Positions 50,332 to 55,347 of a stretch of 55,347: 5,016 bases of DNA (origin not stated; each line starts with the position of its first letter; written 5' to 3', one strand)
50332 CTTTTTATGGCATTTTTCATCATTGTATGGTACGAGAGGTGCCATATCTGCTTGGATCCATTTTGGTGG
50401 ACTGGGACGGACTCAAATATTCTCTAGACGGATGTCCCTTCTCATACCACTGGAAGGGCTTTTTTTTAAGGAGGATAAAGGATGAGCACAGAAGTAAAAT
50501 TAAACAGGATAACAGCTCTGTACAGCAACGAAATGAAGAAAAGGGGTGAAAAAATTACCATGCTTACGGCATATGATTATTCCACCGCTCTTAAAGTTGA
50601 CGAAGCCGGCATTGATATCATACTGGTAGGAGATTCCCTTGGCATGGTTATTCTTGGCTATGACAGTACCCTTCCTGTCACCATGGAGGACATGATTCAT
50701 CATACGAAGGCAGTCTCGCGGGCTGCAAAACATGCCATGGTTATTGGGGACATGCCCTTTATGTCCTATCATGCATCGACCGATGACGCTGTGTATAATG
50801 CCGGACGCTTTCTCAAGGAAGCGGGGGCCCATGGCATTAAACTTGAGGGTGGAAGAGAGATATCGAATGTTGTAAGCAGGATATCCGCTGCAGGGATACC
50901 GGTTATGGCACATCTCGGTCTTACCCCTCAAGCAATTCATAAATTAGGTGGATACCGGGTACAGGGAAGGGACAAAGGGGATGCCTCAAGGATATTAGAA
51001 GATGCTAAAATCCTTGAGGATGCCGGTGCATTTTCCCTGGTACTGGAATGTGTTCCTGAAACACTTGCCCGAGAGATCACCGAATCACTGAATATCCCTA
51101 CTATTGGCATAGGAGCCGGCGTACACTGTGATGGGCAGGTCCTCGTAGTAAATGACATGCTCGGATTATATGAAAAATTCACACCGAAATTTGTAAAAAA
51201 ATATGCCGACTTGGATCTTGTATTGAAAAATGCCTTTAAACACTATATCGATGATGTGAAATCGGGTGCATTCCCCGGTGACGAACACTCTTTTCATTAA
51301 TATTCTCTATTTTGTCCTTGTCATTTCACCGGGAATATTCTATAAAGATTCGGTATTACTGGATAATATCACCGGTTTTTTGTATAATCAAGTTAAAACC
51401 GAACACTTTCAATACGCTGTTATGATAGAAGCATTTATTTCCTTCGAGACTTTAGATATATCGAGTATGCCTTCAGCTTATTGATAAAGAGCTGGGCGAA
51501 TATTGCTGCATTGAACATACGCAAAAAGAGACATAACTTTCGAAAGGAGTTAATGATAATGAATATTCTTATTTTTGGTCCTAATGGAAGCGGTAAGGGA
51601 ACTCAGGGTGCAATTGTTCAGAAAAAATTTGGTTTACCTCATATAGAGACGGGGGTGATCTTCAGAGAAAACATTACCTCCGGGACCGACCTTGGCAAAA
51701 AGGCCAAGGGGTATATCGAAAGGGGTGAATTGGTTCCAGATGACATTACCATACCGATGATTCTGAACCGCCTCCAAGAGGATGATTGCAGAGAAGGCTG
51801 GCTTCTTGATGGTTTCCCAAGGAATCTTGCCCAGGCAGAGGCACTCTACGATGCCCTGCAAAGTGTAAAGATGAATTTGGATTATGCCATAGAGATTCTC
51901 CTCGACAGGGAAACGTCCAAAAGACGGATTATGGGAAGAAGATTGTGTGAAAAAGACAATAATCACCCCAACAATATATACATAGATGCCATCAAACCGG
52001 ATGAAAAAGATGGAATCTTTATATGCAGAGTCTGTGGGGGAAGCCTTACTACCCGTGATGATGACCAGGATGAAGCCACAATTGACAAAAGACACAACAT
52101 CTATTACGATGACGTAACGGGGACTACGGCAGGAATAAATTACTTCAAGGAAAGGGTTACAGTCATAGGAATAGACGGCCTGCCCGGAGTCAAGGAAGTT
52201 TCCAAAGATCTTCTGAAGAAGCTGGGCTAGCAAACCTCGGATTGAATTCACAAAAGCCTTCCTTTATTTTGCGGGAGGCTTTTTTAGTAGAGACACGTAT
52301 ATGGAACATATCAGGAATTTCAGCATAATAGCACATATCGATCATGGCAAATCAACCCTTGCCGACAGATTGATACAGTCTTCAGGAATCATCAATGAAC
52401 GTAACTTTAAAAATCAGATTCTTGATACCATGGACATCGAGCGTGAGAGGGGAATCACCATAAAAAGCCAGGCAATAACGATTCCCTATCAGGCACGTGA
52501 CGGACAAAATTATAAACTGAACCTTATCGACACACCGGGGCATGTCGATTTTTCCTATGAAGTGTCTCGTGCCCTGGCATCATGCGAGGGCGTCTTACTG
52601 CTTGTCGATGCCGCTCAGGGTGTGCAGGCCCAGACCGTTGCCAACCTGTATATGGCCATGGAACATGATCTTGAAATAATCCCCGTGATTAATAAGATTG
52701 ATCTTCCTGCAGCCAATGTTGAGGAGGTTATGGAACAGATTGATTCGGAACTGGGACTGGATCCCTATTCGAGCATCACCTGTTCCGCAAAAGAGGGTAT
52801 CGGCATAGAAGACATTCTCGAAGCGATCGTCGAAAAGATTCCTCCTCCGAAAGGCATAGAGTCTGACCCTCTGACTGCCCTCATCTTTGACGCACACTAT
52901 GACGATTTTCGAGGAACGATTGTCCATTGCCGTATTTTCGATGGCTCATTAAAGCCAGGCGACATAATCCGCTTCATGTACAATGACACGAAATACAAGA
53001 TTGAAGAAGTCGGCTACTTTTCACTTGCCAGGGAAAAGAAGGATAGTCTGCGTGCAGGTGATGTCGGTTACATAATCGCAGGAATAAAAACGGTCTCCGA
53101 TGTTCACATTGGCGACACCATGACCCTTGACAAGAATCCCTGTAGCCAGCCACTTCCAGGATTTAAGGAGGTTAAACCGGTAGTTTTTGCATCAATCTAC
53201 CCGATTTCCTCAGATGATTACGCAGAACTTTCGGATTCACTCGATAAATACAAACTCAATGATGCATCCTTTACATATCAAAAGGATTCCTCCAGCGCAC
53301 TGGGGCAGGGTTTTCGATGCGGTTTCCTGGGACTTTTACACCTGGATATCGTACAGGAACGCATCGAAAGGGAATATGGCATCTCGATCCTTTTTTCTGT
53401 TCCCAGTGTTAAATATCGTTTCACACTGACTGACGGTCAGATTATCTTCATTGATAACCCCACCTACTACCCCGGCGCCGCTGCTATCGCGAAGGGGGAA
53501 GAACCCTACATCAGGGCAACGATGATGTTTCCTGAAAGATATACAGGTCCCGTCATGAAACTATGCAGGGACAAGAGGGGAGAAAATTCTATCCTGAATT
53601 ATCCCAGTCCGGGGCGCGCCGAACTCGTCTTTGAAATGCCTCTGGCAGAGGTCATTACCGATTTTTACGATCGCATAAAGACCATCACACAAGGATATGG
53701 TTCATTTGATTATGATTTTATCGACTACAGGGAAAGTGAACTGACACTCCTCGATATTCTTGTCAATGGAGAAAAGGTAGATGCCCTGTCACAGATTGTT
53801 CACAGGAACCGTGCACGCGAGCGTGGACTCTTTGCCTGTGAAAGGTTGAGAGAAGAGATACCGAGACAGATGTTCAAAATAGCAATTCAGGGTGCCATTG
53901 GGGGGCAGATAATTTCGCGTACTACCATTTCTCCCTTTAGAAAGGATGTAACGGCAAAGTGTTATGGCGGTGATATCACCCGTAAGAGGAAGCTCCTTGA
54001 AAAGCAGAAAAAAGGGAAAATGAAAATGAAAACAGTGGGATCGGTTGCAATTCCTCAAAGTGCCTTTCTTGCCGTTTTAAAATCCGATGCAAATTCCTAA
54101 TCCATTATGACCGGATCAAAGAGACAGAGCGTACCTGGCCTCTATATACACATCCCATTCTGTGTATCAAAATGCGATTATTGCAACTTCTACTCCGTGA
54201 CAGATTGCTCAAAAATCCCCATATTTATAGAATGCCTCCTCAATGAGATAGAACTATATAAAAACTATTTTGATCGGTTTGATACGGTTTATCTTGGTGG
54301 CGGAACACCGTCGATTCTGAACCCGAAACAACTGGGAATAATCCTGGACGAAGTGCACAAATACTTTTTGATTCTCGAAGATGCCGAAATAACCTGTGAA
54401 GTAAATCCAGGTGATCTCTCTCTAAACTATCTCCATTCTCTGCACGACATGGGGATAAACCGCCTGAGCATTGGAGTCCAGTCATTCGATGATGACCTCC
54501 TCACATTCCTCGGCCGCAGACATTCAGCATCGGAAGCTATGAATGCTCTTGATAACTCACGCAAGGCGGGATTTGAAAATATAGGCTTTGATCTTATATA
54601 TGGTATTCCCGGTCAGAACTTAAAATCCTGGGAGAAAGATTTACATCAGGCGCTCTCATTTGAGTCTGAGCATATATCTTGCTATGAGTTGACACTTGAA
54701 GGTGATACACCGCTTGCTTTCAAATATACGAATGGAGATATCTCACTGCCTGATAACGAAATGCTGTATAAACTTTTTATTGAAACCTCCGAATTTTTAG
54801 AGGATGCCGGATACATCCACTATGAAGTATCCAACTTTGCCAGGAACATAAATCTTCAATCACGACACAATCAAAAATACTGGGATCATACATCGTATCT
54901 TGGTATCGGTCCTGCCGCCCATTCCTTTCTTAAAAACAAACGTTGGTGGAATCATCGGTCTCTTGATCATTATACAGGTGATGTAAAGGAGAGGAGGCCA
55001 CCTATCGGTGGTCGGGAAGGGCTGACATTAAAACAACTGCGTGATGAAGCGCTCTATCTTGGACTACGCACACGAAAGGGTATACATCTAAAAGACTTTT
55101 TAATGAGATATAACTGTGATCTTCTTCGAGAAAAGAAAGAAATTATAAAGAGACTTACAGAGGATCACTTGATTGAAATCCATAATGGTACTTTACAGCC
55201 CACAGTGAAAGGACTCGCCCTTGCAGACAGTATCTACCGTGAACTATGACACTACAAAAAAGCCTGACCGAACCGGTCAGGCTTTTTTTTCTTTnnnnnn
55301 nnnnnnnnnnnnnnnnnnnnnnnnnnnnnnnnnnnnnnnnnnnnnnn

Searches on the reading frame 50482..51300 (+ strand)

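Call 89: search_protein_families(library=pfam, proteins=[window:50482-51300:+], max_evalue=0.01)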
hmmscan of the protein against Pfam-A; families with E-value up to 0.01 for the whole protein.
window:50482-51300:+ (272 aa): 3 families
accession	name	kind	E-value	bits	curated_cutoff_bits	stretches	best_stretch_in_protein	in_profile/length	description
PF02548.21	Pantoate_transf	-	8.1e-120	399.5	28.7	1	12-266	4-258/259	Ketopantoate hydroxymethyltransferase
PF13714.12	PEP_mutase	-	1.9e-05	24.8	31.5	1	17-125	3-108/240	Phosphoenolpyruvate phosphomutase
PF01177.27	Asp_Glu_race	-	0.0041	17.4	31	1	162-212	49-98/211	Asp/Glu/Hydantoin racemase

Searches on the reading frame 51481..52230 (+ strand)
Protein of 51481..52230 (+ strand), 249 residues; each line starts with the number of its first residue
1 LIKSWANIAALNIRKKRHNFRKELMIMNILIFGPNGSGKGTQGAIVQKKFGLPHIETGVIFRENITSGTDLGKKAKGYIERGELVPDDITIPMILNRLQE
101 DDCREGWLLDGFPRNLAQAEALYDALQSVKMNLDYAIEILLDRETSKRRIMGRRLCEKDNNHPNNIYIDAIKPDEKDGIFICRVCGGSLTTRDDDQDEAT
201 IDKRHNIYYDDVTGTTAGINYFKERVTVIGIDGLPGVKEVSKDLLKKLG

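Call 89: search_protein_families(library=pfam, proteins=[window:51481-52230:+], max_evalue=0.01)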
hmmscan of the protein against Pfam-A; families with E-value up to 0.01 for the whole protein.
window:51481-52230:+ (249 aa): 3 families
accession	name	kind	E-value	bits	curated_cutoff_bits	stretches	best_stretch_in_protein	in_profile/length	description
PF00406.28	ADK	-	6.4e-40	137.2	26.8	1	31-224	1-148/151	Adenylate kinase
PF13207.12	AAA_17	-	9.4e-23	81.4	27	1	32-158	1-123/136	AAA domain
PF02224.24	Cytidylate_kin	-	0.0026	17.9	26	1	30-63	2-35/211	Cytidylate kinase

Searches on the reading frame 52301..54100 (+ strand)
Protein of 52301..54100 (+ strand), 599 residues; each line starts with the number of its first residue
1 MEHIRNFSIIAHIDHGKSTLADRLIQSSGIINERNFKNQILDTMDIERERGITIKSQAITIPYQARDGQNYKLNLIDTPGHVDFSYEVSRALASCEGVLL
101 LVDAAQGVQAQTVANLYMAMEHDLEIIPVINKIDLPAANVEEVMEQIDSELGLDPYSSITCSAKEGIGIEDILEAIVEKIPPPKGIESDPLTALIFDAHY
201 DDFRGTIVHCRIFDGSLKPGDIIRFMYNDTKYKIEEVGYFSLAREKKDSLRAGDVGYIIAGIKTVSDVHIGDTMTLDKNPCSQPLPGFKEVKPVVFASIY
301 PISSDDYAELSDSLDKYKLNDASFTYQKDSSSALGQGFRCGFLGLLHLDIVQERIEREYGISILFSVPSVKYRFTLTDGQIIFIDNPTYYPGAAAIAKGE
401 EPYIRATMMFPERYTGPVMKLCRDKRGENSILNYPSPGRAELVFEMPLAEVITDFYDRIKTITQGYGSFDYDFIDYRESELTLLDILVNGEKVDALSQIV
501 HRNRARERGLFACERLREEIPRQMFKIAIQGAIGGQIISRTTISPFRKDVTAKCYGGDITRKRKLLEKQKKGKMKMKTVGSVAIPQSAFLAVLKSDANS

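Call 71: list_cluster_members(proteins=[window:52301-54100:+, window:46293-48128:-, L001:17375-18445:+, L011:7453-8124:+, window:36098-38512:-, window:23790-24782:+])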
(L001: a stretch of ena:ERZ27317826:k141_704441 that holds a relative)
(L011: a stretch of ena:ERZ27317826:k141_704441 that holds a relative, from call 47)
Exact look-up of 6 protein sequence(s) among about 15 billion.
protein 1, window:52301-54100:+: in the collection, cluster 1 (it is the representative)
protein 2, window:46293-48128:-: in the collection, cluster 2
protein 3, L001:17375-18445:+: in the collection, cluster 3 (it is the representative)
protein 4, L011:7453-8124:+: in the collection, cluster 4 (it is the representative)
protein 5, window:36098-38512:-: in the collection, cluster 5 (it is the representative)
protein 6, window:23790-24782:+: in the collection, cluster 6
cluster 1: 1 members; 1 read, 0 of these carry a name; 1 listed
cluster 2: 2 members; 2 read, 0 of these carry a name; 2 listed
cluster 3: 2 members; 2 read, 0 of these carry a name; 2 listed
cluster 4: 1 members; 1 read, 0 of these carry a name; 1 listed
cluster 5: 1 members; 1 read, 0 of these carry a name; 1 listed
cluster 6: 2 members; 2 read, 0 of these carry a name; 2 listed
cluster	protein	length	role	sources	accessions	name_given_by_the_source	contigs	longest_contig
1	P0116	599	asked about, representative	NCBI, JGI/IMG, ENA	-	-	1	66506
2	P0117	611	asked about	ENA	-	-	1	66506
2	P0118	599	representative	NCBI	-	-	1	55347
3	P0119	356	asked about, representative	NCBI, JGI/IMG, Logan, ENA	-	-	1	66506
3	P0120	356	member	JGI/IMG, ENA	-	-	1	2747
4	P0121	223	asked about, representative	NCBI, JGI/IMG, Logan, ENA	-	-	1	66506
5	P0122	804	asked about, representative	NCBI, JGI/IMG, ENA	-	-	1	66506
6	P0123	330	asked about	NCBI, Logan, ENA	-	-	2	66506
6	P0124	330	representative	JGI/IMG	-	-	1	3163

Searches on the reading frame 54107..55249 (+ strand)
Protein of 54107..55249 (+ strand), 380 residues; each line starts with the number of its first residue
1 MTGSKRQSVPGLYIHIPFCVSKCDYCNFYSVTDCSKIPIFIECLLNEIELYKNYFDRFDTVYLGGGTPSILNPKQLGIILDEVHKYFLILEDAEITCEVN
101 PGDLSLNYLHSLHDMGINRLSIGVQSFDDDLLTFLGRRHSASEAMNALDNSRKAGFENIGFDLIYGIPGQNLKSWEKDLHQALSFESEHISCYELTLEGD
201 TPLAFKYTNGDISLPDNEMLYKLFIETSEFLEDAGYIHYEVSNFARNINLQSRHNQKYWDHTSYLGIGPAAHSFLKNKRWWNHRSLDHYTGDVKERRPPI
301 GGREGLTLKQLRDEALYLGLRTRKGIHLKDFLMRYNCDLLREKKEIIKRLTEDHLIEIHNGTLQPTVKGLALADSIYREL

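Call 47: find_encoding_contigs(protein=window:54107-55249:+, flank=10000, max_places=1)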
Protein window:54107-55249:+ (380 aa): 1 contig read that carries it; 1 place shown.
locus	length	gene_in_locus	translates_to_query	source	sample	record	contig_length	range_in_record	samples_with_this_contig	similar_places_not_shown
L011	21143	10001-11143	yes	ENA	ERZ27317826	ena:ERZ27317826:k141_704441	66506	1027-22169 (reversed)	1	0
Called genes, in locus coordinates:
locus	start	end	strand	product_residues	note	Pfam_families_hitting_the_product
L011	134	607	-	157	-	PF02367:TsaE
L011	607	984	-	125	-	PF01648:ACPS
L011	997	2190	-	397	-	PF00809:Pterin_bind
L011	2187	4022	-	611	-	PF06480:FtsH_ext, PF06068:TIP49 (faint), PF00004:AAA, PF17862:AAA_lid_3, PF01434:Peptidase_M41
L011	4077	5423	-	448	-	PF01171:ATP_bind_3, PF09179:TilS (faint), PF11734:TilS_C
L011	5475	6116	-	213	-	PF00702:Hydrolase, PF12710:HAD, PF13419:HAD_2, PF13242:Hydrolase_like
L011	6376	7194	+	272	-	PF02548:Pantoate_transf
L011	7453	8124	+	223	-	PF00406:ADK, PF13207:AAA_17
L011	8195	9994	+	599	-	PF00009:GTP_EFTU, PF00071:Ras (weak), PF01926:MMR_HSR1 (faint), PF03144:GTP_EFTU_D2, PF14492:EFG_III, PF00679:EFG_C, PF06421:LepA_C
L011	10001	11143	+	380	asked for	PF04055:Radical_SAM, PF06969:HemN_C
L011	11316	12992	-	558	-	PF04052:TolB_N (faint), PF13517:FG-GAP_3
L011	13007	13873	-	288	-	PF01261:AP_endonuc_2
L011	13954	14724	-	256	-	PF01145:Band_7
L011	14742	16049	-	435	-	PF25145:NfeD1b_N, PF24961:NfeD_membrane, PF01957:NfeD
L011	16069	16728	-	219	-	PF03167:UDG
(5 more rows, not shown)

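Call 89: search_protein_families(library=pfam, proteins=[window:54107-55249:+], max_evalue=0.01)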
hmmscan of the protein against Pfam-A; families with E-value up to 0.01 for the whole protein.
window:54107-55249:+ (380 aa): 2 families
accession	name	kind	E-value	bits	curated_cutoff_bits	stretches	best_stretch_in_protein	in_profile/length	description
PF04055.27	Radical_SAM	-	9.4e-27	94.6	29.5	1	13-180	1-164/166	Radical SAM superfamily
PF06969.22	HemN_C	-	7.7e-09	35.9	24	1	306-372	1-67/67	HemN C-terminal domain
